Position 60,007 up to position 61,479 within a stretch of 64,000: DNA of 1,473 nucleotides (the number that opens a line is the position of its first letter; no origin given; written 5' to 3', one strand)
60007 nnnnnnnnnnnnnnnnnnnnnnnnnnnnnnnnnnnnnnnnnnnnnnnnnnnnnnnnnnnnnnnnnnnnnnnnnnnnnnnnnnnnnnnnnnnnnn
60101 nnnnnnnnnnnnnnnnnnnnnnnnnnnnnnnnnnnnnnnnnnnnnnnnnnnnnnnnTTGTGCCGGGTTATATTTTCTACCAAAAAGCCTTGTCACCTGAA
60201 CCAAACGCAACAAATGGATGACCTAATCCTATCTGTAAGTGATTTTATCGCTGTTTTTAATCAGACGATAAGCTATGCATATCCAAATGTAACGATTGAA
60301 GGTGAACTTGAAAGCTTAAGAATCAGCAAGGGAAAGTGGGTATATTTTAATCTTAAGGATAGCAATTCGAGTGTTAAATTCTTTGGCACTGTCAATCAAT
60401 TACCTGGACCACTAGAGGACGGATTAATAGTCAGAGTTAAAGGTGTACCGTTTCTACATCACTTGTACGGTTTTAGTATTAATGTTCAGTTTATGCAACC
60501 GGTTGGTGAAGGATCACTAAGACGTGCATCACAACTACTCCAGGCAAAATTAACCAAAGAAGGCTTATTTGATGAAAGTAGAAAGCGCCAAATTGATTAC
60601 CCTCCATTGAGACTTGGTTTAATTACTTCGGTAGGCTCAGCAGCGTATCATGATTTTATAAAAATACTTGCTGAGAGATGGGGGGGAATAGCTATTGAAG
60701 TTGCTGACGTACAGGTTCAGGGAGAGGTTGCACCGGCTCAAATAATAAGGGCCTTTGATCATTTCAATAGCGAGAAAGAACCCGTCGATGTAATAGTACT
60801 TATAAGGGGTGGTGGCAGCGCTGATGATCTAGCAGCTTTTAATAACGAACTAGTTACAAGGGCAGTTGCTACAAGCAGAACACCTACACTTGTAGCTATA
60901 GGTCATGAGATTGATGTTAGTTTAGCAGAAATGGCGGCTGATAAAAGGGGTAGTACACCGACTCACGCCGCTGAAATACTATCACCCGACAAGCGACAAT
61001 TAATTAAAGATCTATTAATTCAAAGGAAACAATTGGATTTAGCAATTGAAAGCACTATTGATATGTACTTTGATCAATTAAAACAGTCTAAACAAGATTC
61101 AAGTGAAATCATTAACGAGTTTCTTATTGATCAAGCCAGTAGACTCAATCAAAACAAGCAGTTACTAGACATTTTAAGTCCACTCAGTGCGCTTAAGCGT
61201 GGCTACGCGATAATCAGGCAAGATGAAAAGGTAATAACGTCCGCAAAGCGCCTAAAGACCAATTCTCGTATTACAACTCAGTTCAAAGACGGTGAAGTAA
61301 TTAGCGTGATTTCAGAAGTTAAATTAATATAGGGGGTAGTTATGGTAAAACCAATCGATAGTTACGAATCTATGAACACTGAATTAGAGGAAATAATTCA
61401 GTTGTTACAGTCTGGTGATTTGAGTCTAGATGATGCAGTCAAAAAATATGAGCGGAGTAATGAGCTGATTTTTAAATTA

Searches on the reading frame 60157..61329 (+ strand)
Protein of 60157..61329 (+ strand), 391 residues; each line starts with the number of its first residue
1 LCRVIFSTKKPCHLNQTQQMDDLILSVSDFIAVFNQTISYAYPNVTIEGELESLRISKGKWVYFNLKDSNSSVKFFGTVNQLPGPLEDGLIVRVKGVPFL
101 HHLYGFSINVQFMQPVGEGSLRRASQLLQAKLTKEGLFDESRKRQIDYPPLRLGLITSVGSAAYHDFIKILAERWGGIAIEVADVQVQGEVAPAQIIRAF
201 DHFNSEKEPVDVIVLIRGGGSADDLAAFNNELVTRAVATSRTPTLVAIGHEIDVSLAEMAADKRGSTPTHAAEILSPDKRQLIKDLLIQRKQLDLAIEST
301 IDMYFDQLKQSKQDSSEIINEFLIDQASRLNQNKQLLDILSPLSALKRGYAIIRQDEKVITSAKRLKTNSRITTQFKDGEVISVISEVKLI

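Call 108: search_protein_families(library=pfam, proteins=[window:60157-61329:+], max_evalue=0.00001)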
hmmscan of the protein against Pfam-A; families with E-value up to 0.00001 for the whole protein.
window:60157-61329:+ (391 aa): 2 families
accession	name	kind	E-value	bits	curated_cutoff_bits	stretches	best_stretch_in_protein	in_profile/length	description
PF02601.20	Exonuc_VII_L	-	3.2e-68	231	35.9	2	137-312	1-175/315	Exonuclease VII, large subunit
PF13742.12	tRNA_anti_2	-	1.9e-08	34.9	27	1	25-113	1-94/95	OB-fold nucleic acid binding domain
